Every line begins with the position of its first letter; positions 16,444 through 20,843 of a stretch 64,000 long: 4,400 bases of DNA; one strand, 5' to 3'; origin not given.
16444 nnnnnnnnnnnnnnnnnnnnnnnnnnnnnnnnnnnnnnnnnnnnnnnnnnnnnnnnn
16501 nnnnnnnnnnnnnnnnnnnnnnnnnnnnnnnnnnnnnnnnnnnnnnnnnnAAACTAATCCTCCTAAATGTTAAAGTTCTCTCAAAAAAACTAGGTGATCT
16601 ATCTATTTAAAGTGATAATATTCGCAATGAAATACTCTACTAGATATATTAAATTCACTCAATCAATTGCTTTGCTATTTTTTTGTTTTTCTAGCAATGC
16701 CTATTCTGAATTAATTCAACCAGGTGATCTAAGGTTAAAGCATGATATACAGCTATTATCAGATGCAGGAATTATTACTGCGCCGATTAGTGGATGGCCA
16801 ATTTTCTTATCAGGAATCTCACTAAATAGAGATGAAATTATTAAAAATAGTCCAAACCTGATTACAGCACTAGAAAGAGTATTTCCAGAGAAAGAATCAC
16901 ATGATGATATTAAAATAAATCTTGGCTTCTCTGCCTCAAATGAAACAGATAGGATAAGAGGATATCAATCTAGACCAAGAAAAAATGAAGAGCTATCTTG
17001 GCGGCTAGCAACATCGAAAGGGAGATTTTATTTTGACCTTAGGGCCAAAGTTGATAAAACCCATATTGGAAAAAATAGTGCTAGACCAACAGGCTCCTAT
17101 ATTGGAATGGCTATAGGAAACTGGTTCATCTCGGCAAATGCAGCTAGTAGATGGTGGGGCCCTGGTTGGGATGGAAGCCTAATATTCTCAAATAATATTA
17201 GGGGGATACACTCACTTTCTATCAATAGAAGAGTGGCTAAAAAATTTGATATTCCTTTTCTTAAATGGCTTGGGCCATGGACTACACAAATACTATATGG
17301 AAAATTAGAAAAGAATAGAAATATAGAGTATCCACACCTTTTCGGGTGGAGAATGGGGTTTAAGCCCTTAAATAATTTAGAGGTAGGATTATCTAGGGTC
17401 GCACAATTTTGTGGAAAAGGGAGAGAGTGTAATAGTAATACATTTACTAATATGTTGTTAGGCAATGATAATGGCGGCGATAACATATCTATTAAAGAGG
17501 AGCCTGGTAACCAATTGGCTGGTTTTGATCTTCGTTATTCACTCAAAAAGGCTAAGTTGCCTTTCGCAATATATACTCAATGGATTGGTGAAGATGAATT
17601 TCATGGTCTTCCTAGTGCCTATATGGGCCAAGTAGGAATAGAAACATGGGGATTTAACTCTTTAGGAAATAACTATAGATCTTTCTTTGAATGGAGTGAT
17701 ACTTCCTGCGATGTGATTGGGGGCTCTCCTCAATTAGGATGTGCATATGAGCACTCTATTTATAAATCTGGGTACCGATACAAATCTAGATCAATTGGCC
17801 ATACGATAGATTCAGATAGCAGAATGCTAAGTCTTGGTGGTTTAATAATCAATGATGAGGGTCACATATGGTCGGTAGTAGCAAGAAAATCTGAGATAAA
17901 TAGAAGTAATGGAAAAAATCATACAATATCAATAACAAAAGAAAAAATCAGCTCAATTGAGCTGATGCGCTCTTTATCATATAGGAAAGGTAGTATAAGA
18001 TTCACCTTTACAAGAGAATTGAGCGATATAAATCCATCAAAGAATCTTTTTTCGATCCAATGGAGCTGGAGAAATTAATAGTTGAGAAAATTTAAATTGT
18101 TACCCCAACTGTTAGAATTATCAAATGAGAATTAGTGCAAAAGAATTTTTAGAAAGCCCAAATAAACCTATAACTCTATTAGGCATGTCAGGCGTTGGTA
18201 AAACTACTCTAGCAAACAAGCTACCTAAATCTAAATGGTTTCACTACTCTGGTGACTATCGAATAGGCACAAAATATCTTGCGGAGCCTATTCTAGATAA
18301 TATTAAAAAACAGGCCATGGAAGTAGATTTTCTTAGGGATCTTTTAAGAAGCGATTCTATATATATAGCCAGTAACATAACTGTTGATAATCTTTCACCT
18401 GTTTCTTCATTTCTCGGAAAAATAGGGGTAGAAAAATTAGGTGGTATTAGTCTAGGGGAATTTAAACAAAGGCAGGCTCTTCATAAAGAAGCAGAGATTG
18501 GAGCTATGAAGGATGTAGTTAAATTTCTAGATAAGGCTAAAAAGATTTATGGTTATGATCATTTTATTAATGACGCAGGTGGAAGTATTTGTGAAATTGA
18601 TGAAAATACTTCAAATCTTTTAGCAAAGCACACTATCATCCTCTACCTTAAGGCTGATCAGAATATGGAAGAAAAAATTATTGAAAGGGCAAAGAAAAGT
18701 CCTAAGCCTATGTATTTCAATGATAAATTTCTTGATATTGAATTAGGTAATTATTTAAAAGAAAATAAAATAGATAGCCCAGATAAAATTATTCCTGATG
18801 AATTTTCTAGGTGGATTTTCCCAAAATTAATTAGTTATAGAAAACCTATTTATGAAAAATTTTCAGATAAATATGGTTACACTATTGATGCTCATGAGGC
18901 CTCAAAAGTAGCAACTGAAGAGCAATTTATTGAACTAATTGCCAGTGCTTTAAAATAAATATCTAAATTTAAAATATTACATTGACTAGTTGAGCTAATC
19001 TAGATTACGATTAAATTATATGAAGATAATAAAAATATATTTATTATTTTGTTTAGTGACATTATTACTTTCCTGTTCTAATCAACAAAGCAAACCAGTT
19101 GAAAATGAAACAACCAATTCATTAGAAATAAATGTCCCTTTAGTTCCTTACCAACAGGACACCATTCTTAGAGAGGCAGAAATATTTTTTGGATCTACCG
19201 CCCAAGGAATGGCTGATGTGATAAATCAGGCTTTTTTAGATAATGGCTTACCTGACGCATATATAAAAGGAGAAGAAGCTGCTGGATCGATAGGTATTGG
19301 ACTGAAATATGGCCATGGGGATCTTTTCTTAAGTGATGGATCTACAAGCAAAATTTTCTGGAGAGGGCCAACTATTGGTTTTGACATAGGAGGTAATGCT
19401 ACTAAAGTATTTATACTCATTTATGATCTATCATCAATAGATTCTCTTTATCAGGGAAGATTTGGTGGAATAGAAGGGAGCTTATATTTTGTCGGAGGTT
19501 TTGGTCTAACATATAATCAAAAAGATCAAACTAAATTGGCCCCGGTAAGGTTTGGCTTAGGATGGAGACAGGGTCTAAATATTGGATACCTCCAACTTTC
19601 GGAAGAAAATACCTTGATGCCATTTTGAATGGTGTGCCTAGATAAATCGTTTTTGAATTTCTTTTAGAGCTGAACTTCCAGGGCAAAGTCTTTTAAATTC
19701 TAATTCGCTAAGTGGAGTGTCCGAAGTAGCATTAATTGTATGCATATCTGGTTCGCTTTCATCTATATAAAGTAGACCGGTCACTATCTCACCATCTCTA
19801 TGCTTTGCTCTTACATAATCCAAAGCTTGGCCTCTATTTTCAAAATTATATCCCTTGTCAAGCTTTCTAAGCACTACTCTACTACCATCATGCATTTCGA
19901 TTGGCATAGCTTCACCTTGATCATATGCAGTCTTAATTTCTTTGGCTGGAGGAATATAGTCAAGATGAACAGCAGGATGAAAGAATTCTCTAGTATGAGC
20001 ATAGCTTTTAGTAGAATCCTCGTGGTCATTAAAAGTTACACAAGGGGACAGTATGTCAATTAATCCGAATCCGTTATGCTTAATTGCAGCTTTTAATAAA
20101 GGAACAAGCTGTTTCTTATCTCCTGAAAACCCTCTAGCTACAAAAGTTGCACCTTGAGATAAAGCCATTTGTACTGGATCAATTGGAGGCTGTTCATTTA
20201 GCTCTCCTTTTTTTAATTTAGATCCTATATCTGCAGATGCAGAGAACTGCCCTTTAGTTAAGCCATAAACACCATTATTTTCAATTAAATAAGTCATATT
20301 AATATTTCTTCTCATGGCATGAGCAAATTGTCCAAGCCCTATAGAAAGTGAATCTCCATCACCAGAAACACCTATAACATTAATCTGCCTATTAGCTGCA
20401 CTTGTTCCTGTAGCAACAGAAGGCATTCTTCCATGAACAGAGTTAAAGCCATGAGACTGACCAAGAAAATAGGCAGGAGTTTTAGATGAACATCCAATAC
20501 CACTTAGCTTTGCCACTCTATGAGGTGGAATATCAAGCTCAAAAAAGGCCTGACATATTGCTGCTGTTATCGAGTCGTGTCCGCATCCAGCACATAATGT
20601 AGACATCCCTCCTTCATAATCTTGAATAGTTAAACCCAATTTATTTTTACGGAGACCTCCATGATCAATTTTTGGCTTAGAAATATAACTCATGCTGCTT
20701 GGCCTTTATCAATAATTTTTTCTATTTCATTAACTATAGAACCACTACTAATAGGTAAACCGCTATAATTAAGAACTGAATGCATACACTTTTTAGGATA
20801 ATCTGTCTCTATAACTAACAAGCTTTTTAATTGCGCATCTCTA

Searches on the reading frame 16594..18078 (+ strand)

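Call 59: search_protein_families(library=pfam, proteins=[window:16594-18078:+], max_evalue=0.00001)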
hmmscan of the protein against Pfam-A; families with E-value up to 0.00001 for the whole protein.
window:16594-18078:+ (494 aa): 1 family
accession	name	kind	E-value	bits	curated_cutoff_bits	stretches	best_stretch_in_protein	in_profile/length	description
PF14052.12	Caps_assemb_Wzi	-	4.2e-72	243.8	30.1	1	115-462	15-362/392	Capsule assembly protein Wzi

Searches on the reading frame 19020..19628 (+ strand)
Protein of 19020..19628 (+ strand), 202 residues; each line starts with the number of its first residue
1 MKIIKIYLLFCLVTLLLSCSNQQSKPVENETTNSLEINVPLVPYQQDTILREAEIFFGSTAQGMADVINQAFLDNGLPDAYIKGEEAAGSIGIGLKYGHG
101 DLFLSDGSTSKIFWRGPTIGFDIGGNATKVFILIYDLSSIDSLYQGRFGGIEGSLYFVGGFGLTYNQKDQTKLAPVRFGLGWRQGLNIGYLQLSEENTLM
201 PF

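Call 59: search_protein_families(library=pfam, proteins=[window:19020-19628:+], max_evalue=0.00001)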
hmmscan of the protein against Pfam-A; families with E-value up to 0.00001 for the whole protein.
window:19020-19628:+ (202 aa): 1 family
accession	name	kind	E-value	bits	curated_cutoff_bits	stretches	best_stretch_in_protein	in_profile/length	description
PF06577.17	EipA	-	1.5e-60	204.1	30.8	1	44-202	3-160/160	Envelope integrity protein A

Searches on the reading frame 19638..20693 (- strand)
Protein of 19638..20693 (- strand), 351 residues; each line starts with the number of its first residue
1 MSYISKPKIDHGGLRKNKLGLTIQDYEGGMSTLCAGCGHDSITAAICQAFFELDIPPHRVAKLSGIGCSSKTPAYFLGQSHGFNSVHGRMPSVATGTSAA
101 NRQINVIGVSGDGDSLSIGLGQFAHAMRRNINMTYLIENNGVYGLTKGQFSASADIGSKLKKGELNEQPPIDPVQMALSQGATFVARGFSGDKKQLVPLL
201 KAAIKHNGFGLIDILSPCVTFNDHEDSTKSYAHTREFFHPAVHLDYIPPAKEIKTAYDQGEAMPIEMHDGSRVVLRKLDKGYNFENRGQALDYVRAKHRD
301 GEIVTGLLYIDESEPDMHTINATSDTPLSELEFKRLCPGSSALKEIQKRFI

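Call 59: search_protein_families(library=pfam, proteins=[window:19638-20693:-], max_evalue=0.00001)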
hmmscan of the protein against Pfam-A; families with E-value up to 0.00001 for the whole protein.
window:19638-20693:- (351 aa): 1 family
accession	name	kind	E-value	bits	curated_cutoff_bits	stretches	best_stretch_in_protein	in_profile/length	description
PF02775.26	TPP_enzyme_C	-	3e-25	89.2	21.9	1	66-214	2-151/151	Thiamine pyrophosphate enzyme, C-terminal TPP binding domain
